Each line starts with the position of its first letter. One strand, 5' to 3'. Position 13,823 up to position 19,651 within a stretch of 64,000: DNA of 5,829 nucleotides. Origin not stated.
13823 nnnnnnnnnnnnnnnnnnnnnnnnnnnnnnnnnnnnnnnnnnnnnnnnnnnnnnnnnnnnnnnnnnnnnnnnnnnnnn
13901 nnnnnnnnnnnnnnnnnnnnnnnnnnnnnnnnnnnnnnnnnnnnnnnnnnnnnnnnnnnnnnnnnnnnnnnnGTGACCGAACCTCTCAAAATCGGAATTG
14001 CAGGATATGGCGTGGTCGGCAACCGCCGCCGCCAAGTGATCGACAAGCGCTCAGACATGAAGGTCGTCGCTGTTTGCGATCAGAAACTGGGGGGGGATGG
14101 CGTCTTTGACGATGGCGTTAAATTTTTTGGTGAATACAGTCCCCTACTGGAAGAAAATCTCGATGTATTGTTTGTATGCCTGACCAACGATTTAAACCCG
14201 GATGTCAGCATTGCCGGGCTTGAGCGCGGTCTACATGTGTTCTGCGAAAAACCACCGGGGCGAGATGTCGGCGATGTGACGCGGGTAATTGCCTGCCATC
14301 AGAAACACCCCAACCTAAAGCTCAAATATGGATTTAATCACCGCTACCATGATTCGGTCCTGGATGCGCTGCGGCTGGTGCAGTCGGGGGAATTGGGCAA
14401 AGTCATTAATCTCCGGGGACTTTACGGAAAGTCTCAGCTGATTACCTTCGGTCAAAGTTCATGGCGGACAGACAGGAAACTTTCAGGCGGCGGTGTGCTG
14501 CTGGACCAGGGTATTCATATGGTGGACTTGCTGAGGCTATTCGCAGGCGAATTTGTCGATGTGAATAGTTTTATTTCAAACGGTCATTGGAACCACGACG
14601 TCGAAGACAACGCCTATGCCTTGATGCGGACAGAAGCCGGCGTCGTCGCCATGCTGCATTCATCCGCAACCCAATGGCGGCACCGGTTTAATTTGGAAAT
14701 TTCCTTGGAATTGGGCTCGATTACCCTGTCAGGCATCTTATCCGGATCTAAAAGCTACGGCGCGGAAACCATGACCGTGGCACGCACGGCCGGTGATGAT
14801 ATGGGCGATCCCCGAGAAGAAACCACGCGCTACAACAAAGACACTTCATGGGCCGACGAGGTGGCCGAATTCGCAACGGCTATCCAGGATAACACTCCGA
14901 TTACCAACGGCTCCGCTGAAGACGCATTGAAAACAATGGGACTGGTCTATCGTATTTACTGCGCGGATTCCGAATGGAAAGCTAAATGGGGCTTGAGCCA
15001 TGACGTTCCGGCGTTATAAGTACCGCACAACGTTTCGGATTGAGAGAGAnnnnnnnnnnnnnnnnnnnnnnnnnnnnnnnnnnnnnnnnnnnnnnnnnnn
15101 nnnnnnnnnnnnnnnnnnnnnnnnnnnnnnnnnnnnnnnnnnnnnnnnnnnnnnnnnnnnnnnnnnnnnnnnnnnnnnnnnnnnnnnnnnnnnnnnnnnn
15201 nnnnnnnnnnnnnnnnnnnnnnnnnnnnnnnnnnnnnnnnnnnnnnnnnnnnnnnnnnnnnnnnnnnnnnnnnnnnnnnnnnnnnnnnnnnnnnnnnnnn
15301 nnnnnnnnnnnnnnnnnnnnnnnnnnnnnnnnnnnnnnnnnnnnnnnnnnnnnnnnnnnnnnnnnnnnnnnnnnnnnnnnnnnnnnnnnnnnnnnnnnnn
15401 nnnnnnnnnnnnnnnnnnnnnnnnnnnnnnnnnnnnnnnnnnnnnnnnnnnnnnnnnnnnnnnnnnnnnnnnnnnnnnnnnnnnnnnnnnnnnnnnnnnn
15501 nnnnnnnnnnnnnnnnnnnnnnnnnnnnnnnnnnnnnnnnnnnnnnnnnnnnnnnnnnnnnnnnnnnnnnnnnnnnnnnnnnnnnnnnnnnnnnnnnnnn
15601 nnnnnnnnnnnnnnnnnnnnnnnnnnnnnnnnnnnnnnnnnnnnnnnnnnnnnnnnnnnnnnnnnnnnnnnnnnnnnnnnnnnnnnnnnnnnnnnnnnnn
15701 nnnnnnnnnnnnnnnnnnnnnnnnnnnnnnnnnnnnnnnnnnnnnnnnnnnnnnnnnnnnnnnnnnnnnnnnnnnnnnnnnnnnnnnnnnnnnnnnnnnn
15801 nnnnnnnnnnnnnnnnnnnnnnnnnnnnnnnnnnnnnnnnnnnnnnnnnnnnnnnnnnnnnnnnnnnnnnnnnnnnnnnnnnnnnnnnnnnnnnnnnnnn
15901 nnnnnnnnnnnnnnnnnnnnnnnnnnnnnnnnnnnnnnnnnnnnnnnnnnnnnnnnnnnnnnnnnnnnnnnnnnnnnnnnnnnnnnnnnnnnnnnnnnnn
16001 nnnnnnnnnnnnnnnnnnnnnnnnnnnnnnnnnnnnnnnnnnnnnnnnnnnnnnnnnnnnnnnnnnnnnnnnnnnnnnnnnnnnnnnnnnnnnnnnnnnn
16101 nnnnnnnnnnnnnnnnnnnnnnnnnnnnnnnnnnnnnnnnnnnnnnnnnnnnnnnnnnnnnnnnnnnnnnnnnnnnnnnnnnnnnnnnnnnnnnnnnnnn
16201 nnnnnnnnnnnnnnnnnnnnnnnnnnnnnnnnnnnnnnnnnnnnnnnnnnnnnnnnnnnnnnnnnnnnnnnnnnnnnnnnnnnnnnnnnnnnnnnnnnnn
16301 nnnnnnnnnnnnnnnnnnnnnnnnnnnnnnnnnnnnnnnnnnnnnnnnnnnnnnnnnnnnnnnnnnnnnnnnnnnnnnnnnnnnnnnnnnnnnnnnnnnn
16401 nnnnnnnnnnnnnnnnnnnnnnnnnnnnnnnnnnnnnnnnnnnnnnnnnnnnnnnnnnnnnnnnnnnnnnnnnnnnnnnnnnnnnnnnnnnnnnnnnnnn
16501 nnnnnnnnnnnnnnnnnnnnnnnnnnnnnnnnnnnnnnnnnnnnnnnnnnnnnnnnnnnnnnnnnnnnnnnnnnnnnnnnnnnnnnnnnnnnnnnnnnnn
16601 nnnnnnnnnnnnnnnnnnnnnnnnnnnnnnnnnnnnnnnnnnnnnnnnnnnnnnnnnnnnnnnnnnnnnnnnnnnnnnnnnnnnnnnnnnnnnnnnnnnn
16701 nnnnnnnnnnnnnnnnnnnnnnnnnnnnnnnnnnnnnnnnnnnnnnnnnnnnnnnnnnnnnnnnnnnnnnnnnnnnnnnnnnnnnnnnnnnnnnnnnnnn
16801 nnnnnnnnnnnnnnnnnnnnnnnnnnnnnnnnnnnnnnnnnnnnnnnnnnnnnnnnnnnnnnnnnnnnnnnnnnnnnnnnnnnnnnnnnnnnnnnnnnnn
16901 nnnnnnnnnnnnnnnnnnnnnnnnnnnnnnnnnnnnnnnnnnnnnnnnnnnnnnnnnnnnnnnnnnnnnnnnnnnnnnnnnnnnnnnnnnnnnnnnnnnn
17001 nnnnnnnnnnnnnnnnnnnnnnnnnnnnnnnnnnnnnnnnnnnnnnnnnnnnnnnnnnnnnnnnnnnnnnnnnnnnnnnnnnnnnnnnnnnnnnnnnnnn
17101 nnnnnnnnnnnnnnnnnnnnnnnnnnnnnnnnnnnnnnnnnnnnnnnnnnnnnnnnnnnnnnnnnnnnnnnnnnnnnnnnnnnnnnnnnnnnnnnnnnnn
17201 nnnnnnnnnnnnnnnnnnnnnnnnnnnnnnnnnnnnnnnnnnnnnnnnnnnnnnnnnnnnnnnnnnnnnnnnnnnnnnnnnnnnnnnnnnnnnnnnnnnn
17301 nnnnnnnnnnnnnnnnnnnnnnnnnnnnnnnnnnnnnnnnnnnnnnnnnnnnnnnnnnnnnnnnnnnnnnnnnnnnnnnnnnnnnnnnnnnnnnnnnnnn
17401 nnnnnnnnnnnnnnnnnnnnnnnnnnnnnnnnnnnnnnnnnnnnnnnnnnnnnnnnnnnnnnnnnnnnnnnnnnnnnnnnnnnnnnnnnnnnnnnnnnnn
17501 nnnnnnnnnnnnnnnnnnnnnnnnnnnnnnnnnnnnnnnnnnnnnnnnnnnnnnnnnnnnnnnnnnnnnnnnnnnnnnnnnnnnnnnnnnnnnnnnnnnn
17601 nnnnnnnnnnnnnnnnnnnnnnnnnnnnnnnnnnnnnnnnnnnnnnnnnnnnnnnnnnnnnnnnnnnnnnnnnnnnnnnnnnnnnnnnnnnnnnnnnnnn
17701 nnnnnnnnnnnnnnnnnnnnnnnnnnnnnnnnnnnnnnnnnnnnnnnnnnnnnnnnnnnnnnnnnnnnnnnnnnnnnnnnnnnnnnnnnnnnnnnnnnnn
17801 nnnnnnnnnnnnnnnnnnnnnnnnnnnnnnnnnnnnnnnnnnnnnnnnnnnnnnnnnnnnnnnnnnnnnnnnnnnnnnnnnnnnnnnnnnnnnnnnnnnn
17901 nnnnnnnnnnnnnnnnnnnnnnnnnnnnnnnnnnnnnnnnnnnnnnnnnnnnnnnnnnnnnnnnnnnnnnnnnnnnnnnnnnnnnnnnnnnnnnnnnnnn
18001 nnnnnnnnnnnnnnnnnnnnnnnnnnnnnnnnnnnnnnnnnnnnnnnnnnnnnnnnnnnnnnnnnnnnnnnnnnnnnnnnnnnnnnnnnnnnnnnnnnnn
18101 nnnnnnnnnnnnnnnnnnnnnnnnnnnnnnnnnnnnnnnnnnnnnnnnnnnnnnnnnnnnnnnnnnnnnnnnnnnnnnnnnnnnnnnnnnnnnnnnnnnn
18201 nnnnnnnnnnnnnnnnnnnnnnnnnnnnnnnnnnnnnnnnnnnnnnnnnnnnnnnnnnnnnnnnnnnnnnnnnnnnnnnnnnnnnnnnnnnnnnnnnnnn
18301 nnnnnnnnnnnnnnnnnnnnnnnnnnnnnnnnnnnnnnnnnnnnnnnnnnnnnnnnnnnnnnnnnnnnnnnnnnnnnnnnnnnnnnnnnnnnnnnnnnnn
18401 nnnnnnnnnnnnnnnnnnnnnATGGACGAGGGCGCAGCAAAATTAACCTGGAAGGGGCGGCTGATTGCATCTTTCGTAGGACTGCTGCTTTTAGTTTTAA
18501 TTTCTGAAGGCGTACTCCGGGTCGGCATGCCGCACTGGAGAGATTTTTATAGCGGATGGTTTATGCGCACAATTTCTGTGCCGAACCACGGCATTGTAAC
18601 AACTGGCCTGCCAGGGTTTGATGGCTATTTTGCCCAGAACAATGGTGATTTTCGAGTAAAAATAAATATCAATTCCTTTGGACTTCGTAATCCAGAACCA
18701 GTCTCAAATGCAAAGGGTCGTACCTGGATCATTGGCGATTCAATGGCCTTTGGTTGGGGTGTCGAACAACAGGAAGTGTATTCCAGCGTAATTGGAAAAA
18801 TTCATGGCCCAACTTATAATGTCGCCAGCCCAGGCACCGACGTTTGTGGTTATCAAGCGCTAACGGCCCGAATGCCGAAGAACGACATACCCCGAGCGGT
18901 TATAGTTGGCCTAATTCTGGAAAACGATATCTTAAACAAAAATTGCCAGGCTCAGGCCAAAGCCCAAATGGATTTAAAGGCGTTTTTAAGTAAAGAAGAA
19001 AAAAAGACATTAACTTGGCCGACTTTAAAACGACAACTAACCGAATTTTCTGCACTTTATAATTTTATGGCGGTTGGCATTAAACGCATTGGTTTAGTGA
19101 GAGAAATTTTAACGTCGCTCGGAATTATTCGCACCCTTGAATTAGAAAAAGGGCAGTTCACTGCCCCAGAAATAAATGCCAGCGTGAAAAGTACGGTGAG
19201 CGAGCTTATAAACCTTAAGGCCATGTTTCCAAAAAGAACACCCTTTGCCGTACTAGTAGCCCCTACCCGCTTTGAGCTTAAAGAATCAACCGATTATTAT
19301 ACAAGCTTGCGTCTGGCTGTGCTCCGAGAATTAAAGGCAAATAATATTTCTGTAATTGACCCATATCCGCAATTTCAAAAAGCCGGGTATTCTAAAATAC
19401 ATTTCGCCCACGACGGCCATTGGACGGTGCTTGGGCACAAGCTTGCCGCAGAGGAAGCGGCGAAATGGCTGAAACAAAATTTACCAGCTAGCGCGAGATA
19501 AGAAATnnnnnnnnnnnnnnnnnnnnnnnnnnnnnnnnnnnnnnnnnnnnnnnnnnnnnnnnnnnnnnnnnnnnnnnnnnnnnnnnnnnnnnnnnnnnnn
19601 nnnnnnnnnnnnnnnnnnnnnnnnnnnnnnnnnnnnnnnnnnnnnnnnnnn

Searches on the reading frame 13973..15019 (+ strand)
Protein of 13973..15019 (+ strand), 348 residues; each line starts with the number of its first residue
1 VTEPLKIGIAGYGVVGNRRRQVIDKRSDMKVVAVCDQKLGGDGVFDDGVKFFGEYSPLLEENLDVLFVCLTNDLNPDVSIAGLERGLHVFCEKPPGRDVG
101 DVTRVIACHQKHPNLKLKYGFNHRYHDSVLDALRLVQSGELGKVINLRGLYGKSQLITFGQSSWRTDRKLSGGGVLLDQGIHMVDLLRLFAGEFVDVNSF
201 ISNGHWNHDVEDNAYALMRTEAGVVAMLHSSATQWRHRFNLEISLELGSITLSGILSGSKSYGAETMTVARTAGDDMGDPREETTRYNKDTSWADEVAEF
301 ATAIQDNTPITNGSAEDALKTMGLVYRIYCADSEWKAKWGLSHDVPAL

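Call 64: search_protein_families(library=pfam, proteins=[window:13973-15019:+], max_evalue=0.0001)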
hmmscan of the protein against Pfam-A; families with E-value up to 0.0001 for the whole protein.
window:13973-15019:+ (348 aa): 3 families
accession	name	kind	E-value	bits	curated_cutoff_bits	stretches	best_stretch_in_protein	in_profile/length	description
PF22725.1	GFO_IDH_MocA_C3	-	5.3e-26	91.5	27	1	131-250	3-123/124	GFO/IDH/MocA C-terminal domain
PF02894.22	GFO_IDH_MocA_C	-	3.9e-15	56.7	22.9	1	135-333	3-211/218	Oxidoreductase family, C-terminal alpha/beta domain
PF01408.29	GFO_IDH_MocA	-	1.8e-14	54.9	24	1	5-114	1-114/120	Oxidoreductase family, NAD-binding Rossmann fold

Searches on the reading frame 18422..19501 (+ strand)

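Call 13: search_protein_families(library=pfam, proteins=[window:18422-19501:+], max_evalue=0.001)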
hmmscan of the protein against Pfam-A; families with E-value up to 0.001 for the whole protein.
window:18422-19501:+ (359 aa): 1 family
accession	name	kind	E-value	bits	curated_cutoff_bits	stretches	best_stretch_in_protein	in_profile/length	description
PF16822.11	ALGX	-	1.5e-05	25.2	26.5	1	287-353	65-133/268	SGNH hydrolase-like domain, acetyltransferase AlgX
